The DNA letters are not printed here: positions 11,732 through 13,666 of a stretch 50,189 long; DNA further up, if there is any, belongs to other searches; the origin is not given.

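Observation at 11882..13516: Phosphoribosyltransferase fused to a PQQ-like beta-propeller, present twice in the island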

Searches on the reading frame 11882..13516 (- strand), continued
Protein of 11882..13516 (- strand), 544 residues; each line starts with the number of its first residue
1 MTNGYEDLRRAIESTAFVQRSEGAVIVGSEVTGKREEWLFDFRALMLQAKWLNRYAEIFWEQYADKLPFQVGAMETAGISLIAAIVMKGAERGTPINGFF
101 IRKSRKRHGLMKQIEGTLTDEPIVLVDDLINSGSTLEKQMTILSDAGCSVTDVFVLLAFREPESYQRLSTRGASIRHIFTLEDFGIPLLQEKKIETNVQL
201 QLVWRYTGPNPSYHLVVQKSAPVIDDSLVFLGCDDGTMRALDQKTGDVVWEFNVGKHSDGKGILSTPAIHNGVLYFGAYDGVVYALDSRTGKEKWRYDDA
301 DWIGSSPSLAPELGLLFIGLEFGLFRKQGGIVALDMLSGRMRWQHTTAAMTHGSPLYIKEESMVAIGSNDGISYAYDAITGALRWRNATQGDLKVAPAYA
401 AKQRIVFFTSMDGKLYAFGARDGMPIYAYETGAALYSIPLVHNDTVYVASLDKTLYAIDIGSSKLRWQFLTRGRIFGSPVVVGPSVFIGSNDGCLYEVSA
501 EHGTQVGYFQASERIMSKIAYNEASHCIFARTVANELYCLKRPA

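Call 12: find_encoding_contigs(protein=P0029, flank=10000, max_places=2)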
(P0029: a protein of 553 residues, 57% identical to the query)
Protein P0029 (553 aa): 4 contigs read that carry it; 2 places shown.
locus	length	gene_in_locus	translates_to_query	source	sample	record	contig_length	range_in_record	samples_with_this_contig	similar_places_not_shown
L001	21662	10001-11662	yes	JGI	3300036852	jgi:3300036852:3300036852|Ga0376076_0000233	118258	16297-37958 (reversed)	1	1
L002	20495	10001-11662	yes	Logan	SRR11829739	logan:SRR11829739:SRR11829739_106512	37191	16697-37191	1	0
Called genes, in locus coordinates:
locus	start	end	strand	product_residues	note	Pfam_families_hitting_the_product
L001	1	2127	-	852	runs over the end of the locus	PF07705:CARDB (faint)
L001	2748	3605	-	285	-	PF14559:TPR_19 (faint), PF13181:TPR_8 (faint), PF07719:TPR_2 (faint), PF13431:TPR_17 (faint)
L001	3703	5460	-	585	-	PF05090:HTTM, PF04134:DCC1-like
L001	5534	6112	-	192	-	PF05118:Asp_Arg_Hydrox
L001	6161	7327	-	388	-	-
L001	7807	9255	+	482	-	PF02624:YcaO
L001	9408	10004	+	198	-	PF00881:Nitroreductase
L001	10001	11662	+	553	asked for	PF13360:PQQ_2, PF13570:Beta-prop_ACSF4, PF07774:EMC1_C (faint), PF01011:PQQ (weak), PF23414:Beta-prop_EML_2 (faint), PF13360:PQQ_2, PF13570:Beta-prop_ACSF4, PF13360:PQQ_2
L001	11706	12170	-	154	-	-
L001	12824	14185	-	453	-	PF13406:SLT_2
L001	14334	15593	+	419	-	-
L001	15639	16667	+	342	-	-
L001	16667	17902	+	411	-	-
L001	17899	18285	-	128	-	PF13473:Cupredoxin_1 (weak)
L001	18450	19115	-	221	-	PF01386:Ribosomal_L25p, PF14693:Ribosomal_TL5_C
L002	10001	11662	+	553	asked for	PF13360:PQQ_2, PF13570:Beta-prop_ACSF4, PF07774:EMC1_C (faint), PF01011:PQQ (weak), PF23414:Beta-prop_EML_2 (faint), PF13360:PQQ_2, PF13570:Beta-prop_ACSF4, PF13360:PQQ_2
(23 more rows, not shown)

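Call 13: find_encoding_contigs(protein=P0054, flank=10000, max_places=2)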
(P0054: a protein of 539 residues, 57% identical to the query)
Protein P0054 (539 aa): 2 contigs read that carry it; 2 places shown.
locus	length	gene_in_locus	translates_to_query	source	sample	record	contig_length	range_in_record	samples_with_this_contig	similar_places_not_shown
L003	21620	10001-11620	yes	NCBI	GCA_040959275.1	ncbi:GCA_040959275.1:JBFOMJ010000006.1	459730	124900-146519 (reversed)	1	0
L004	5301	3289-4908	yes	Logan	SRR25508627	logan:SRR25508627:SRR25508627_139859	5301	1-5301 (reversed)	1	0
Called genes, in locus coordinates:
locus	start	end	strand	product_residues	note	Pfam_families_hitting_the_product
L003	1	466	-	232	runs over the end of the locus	PF00573:Ribosomal_L4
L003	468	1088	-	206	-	PF00297:Ribosomal_L3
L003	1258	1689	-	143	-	-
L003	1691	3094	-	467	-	-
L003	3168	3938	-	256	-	PF00515:TPR_1 (faint), PF07719:TPR_2 (faint), PF13432:TPR_16 (faint), PF13424:TPR_12 (faint), PF24575:TPR_Slam (faint), PF13371:TPR_9 (faint), PF14559:TPR_19 (faint), PF13431:TPR_17 (faint), +3 more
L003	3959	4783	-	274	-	PF07719:TPR_2 (faint), PF13428:TPR_14 (faint), PF13371:TPR_9 (faint), PF13431:TPR_17 (faint), PF00515:TPR_1 (weak), PF13181:TPR_8 (weak), PF13432:TPR_16 (weak), PF14559:TPR_19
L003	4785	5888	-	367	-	-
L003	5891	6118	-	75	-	-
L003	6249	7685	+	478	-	PF02624:YcaO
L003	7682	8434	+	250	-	PF00881:Nitroreductase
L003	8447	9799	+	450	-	-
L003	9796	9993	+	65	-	-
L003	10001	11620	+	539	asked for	PF01011:PQQ (faint), PF13360:PQQ_2, PF13570:Beta-prop_ACSF4, PF25293:Beta-prop_EMC1_N (faint), PF07774:EMC1_C (faint), PF13360:PQQ_2, PF13570:Beta-prop_ACSF4, PF13360:PQQ_2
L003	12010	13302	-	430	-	PF00501:AMP-binding (weak), PF27533:CapK_C (weak)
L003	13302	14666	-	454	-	PF27533:CapK_C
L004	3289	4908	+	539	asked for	PF01011:PQQ (faint), PF13360:PQQ_2, PF13570:Beta-prop_ACSF4, PF25293:Beta-prop_EMC1_N (faint), PF07774:EMC1_C (faint), PF13360:PQQ_2, PF13570:Beta-prop_ACSF4, PF13360:PQQ_2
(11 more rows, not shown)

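Call 15: find_related_loci(query=A1, collection=genome_contigs, flank=10000)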
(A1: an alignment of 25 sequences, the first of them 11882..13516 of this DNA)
Query A1 (544 aa) in genome_contigs; peptide patterns used: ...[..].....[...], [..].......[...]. (x = any residue, [..] = any of these).
299 stretches matched a pattern; 286 encode a relative of the query (tblastn E <= 1e-3); the best 80 are kept; 79 distinct loci.
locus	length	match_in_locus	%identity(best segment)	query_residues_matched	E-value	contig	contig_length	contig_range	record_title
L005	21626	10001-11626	72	1-542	0e+0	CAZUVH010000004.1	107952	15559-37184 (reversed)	MAG TPA_asm: uncultured Candidatus Saccharibacteria bacterium isolate SRP287051_co2_176 genome assembly, contig: NODE_40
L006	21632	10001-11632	70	1-544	0e+0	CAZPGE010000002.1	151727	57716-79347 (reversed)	MAG TPA_asm: uncultured Candidatus Saccharibacteria bacterium isolate ERP113451_co1_69 genome assembly, contig: NODE_33_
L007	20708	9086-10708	65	1-542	0e+0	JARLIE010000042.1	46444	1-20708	MAG: Candidatus Paceibacterota bacterium isolate MAG_CO249 MetaCoAG_Bin_249_Oxic_k141_264385, whole genome shotgun seque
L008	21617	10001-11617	65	5-542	0e+0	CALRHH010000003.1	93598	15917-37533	MAG: Candidatus Nomurabacteria bacterium isolate Ike-100m-40 genome assembly, contig: Ike-100-c75, whole genome shotgun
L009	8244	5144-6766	58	3-542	0e+0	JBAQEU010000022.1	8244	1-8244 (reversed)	MAG: Minisyncoccia bacterium isolate MFD12003_ilm_asm_bin73 k127_137216, whole genome shotgun sequence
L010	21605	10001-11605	56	6-541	0e+0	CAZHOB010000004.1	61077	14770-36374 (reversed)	MAG TPA_asm: uncultured Candidatus Saccharibacteria bacterium isolate SRP193066_co2_91 genome assembly, contig: NODE_162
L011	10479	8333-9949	56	5-542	0e+0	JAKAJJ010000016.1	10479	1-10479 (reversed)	MAG: bacterium isolate WY3.bin89 NODE_11865_length_10479_cov_1.761689, whole genome shotgun sequence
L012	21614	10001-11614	56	5-542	0e+0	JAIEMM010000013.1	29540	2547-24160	MAG: Patescibacteria group bacterium isolate co.spades.CONCOCT.2.5kb_058 c_000000000038, whole genome shotgun sequence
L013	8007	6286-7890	55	7-542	0e+0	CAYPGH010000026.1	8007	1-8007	MAG TPA_asm: uncultured Candidatus Saccharibacteria bacterium isolate SRP050083_co2_53 genome assembly, contig: NODE_773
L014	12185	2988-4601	55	6-542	0e+0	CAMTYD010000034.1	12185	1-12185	MAG: uncultured Parcubacteria group bacterium isolate G02_MAG_00011 genome assembly, contig: G02_MAG_00011_000000000013,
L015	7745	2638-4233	53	5-542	0e+0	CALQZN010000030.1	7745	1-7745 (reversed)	MAG: Candidatus Nomurabacteria bacterium isolate MoH-23oct19-148 genome assembly, contig: MoH-23oct19-C15577, whole geno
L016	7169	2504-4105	55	5-542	0e+0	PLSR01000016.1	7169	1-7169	MAG: Candidatus Kaiserbacteria bacterium isolate bog_1339 73.20120700_S1D.328_contig_109708, whole genome shotgun sequen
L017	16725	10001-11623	53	1-542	0e+0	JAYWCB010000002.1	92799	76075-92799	MAG: Candidatus Paceibacterota bacterium isolate GL94_DN_metabat_15 GL94_DN_metabat_15_1, whole genome shotgun sequence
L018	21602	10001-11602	53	8-542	0e+0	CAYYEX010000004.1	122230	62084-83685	MAG TPA_asm: uncultured Candidatus Saccharibacteria bacterium isolate ERP113451_co1_280 genome assembly, contig: NODE_62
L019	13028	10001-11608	52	6-542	0e+0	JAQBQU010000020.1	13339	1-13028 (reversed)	MAG: Candidatus Kaiserbacteria bacterium isolate RYN_381 scaffold_1901024, whole genome shotgun sequence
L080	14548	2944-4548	39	8-540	5e-126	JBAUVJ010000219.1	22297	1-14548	MAG: Candidatus Sulfotelmatobacter sp. isolate MFD04227_ilm_asm_bin12 k127_200593, whole genome shotgun sequence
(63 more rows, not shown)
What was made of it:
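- At least 286 loci occur in GTDB species genomes, almost all Patescibacteria (call 15). The family occurs in 286 of 185,579 species genomes (call 15).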

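Call 33: predict_structure(alignment_id=A1)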
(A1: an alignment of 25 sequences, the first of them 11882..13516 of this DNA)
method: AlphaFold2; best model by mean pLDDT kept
length: 544 residues; sequences in the alignment: 25
mean_pLDDT: 90.5   pTM: 0.86
mean pLDDT of the five models: 90.5, 90.3, 89.4, 87.9, 87.7
residues with pLDDT >= 90: 388; 70-90: 124; 50-70: 28; < 50: 4
segments of 3 or more residues with pLDDT < 50: none
pLDDT, mean of each block of 10 residues (from residue 1): 76 89 76 78 88 94 93 88 95 93 67 85 94 88 91 94 85 92 90 68 93 84 96 95 97 91 93 95 96 92 85 95 64 96 90 92 95 97 96 95 97 97 96 94 96 96 95 91 95 94 93 92 96 94 87
secondary structure, 60 per line:
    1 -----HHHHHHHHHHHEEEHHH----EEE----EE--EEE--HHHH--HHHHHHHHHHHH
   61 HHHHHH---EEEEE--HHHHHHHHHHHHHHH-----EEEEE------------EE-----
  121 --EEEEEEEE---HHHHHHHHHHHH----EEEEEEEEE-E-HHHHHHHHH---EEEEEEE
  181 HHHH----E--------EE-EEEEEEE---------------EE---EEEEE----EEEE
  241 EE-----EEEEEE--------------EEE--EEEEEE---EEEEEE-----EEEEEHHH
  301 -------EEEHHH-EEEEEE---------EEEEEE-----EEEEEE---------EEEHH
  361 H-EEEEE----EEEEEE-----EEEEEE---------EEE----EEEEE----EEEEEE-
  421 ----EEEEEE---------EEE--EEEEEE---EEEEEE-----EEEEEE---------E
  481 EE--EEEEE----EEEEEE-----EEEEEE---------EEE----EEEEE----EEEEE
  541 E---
elements in order: H6-16 E17-19 E27-29 E38-40 H43-46 H49-66 E70-74 H77-91 E97-101 E123-130 H134-145 E150-158 H162-170 E174-180 H181-184 E201-207 E228-232 E237-242 E248-253 E268-270 E273-278 E282-287 E293-297 E308-310 E315-320 E330-335 E341-346 E356-358 E363-367 E372-377 E383-388 E398-400 E405-409 E414-419 E425-430 E440-442 E445-450 E454-459 E465-470 E480-482 E485-489 E494-499 E505-510 E520-522 E527-531 E536-541
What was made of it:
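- Neither domain has the winged-helix fold of an RRE (call 33).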

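Call 37: fold_search(model_id=the predicted structure, library=pdb)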
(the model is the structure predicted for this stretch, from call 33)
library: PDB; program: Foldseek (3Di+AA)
matches with E <= 10: 1987; with E <= 0.001: 1885
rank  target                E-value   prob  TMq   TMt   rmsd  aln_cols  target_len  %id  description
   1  6tjg                  1.5e-28  1.00  0.56  0.95   1.7       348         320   28  Crystal structure of the computationally designed Cake8 protein (released 2020-05-06)
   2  6tjh_A                1.6e-28  1.00  0.51  0.76   3.7       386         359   26  Crystal structure of the computationally designed Cake9 protein (released 2020-05-06)
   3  6tji_A                5.1e-28  1.00  0.51  0.75   3.8       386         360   25  Crystal structure of the computationally designed Cake10 protein (released 2020-05-06)
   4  9a3d_MODEL_1_A        6.5e-27  1.00  0.56  0.77   3.7       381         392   19  Model of E. coli BamB by in-cell photo-crosslinking MS and deep learning (released 2023-02-24)
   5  3q54                  3.0e-25  1.00  0.56  0.85   3.4       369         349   19  Crystal structure of Escherichia coli BamB (released 2012-05-09)
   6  3prw                  4.8e-25  1.00  0.56  0.83   3.6       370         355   19  Crystal structure of the lipoprotein BamB (released 2011-01-19)
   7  9cnw_B                9.7e-25  1.00  0.56  0.85   3.3       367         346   18  CryoEM structure of the APO-BAM complex in DDM detergent (released 2024-12-25)
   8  9hg9_B                9.7e-25  1.00  0.56  0.80   3.9       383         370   17  BAM-SurA-darobactin complex in the swing-in state (released 2025-04-16)
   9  6lys_B                1.6e-24  1.00  0.56  0.85   3.5       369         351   17  Structure of the BAM complex (released 2021-01-13)
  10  3q7m                  2.2e-24  1.00  0.56  0.86   3.5       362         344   18  The crystal structure of BamB from the BAM complex in spacegroup I222 (released 2011-02-09)
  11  4hdj                  2.9e-24  1.00  0.53  0.79   3.8       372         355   19  Crystal Structure of BamB from Pseudomonas aeruginosa (released 2013-04-24)
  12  3q7o                  3.0e-24  1.00  0.55  0.80   5.3       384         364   17  The crystal structure of BamB from the BAM complex in spacegroup P213 (released 2011-02-09)
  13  9p1u_B                3.2e-24  1.00  0.55  0.85   3.5       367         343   17  beta-barrel assembly machine from Escherichia coli in an late state of LptD assembly (released 2026-03-11)
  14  8prj                  4.0e-24  1.00  0.52  0.88   1.5       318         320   28  The structure of v31Bagel8 (released 2024-07-24)
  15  4xga_A                4.7e-24  1.00  0.56  0.86   3.1       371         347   18  Crystal structure of BamB and BamA P3-5 complex from E.coli (released 2016-01-20)
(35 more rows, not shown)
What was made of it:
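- On BamB (outer-membrane assembly lipoprotein): The fold similarity is real (call 37).
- Closest known: BamB / YxaL-type 8-bladed PQQ-like propellers, and the ACSF4. Same: Eight-bladed propeller, with Foldseek TM on the target of 0.8-0.95 (call 37).
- Checked: The best PDB matches are the designed 8-blade Cake8 (TM 0.95 on the target) and BamB (calls 33, 37).
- BamB-type propellers are protein-docking platforms (call 37; the role of BamB is established knowledge).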

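Call 40: search_protein_families(library=pfam, proteins=[L080:2305-4587:+, L080:5175-6140:+, L080:6287-7216:+, L080:7177-7659:+, L080:8141-8722:+, L080:9677-10864:-, L080:11119-12027:-, L080:11999-12796:-, L080:13032-14246:+, L080:1130-1510:+], max_evalue=0.001)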
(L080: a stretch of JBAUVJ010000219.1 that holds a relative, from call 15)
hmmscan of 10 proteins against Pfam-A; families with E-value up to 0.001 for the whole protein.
L080:2305-4587:+ (760 aa): 13 families
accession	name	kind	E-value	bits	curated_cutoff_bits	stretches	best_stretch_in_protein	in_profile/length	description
PF13570.13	Beta-prop_ACSF4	-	4e-47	161.7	133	3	600-723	50-177/329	Beta-alanine-activating enzyme, beta-propeller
PF13360.13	PQQ_2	-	2e-34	119.7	27.6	2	405-551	15-148/233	Outer membrane protein assembly factor BamB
PF05118.21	Asp_Arg_Hydrox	-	1.3e-15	58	22.6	1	62-174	44-154/157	Aspartyl/Asparaginyl beta-hydroxylase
PF01011.28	PQQ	-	4.5e-11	42.6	26.7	0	450-500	28-84/595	Glucose/ethanol/alcohol dehydrogenase, beta-propeller domain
PF23414.1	Beta-prop_EML_2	-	5.1e-11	42.9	90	1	476-582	13-112/266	Echinoderm microtubule-associated protein second beta-propeller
PF25292.1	Beta-prop_CGLA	-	8.1e-10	39.1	26.8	1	447-499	16-69/316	Lambda-carrageenase beta-propeller domain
PF25174.1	Beta-prop_THOC3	-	4.5e-08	32.9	305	1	564-676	15-125/272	THOC3 beta-propeller domain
PF25173.1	Beta-prop_WDR3_1st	-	3.4e-07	30.6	154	1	531-676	9-150/184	WDR3 first beta-propeller domain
PF12894.13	ANAPC4_WD40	-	1.1e-05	26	22.9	0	559-643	3-83/91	Anaphase-promoting complex subunit 4 WD40 domain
PF24807.1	WD40_CDC20-Fz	-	1.7e-05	24.8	200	0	559-672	16-124/292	CDC20/Fizzy WD40 domain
PF25171.1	Beta-prop_WDR36-Utp21_1st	-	5.6e-05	23.1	80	0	566-640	123-191/266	WDR36/Utp21 first beta-propeller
PF16819.11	DUF5074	-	0.00012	21.7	27.2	1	570-746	69-251/353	Domain of unknown function (DUF5074)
PF23410.3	Beta-prop_VPS8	-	0.00062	19.3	28.9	0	564-637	33-104/358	Vps8 beta-propeller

L080:5175-6140:+ (321 aa): 0 families

L080:6287-7216:+ (309 aa): 0 families

L080:7177-7659:+ (160 aa): 0 families

L080:8141-8722:+ (193 aa): 6 families
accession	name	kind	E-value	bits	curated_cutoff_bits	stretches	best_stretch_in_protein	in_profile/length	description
PF00239.26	Resolvase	-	5.3e-29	101.6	23.3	1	3-146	1-144/145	Resolvase, N terminal domain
PF13384.12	HTH_23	-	3e-06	27.3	24.6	1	160-189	10-39/50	Homeodomain-like domain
PF02796.21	HTH_7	-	3.1e-06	27.6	23.8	1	149-189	1-43/45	Helix-turn-helix domain of resolvase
PF13518.12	HTH_28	-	8.7e-05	23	25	1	159-189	4-34/52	Helix-turn-helix domain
PF13936.12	HTH_38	-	0.00078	19.6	27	0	161-190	14-43/44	Helix-turn-helix domain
PF13551.12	HTH_29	-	0.00084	19.8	28.1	0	165-189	9-34/64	Winged helix-turn helix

L080:9677-10864:- (395 aa): 0 families

L080:11119-12027:- (302 aa): 1 family
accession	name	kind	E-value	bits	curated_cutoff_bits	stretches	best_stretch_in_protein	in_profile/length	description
PF12851.13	Tet_JBP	-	1.1e-09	38.1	34.9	1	155-294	21-163/164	Oxygenase domain of the 2OGFeDO superfamily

L080:11999-12796:- (265 aa): 0 families

L080:13032-14246:+ (404 aa): 1 family
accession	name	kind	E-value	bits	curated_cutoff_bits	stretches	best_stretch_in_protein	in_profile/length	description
PF00589.27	Phage_integrase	-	1.3e-26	93.8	27.1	1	211-379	19-169/172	Phage integrase family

L080:1130-1510:+ (126 aa): 3 families
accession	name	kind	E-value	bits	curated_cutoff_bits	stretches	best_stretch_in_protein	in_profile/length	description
PF01527.26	HTH_Tnp_1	-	3.2e-13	50.1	24.1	1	56-109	20-75/75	Transposase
PF13384.12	HTH_23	-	0.00022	21.4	24.6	1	56-84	14-42/50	Homeodomain-like domain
PF13022.12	HTH_Tnp_1_2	-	0.00098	19.7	27.9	0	62-83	29-50/122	Helix-turn-helix of insertion element transposase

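Call 67: search_protein_families(library=padloc, proteins=[window:11882-13516:-], max_evalue=0.01)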
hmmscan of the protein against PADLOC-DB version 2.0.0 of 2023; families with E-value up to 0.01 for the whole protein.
window:11882-13516:- (544 aa): 2 families
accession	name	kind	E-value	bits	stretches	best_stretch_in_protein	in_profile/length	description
PDLC02931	PRTase_III-A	-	0.00021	19.1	1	117-178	136-194/267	-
PDLC03928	PsyrT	-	0.0028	14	1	115-154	640-679/689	-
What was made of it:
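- Tried and rejected: Defence-system PRTase is rejected (call 67).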

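Call 77: list_cluster_members(proteins=[P0001, P0002, P0004])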
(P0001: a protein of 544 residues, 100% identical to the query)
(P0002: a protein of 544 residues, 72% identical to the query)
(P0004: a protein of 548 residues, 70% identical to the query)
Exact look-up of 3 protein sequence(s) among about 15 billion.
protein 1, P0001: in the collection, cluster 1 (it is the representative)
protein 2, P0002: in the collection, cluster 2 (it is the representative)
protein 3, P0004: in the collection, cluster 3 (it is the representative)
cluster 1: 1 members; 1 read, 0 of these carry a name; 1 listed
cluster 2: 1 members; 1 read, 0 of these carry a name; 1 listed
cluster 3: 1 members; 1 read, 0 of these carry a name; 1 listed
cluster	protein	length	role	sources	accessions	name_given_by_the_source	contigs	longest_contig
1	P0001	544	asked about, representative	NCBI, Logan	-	-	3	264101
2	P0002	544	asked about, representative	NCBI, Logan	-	-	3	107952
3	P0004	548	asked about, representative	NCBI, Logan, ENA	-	-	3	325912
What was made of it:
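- Tried and rejected: Cluster-member look-up gave no names or accessions (call 77).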

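Call 78: find_encoding_contigs(protein=P0001, flank=10000, max_places=1)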
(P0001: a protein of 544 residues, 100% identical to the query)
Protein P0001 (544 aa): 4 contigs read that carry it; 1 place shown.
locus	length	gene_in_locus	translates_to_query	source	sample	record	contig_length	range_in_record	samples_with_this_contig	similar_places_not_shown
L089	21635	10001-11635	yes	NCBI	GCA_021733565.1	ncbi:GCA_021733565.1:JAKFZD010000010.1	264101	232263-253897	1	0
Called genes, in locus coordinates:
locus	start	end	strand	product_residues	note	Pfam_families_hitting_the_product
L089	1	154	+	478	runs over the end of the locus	PF02624:YcaO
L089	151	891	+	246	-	PF00881:Nitroreductase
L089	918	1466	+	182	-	PF06821:Ser_hydrolase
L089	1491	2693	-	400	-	-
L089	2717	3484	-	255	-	PF12895:ANAPC3 (faint), PF13371:TPR_9 (faint), PF14559:TPR_19 (weak), PF00515:TPR_1 (faint), PF13431:TPR_17 (weak), PF13429:TPR_15 (weak), PF23914:TPR_CcmH_CycH (weak), PF14559:TPR_19 (weak), +6 more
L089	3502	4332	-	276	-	PF14559:TPR_19 (faint), PF13432:TPR_16 (faint), PF07719:TPR_2 (faint), PF00515:TPR_1 (faint), PF13181:TPR_8 (faint), PF13371:TPR_9 (faint), PF13428:TPR_14 (faint), PF13431:TPR_17 (weak), +1 more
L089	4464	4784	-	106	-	-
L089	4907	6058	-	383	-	-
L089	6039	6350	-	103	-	-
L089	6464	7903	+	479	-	PF02624:YcaO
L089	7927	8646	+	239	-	PF00881:Nitroreductase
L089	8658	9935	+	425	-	-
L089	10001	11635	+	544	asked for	PF25293:Beta-prop_EMC1_N (faint), PF13360:PQQ_2, PF13570:Beta-prop_ACSF4, PF01011:PQQ (weak), PF13570:Beta-prop_ACSF4, PF13360:PQQ_2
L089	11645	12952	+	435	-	PF00501:AMP-binding (weak)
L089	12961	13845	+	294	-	-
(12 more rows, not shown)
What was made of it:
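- Tried and rejected: The source record (GCA_021733565.1, JAKFZD010000010.1) came from the contig look-up (call 78).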
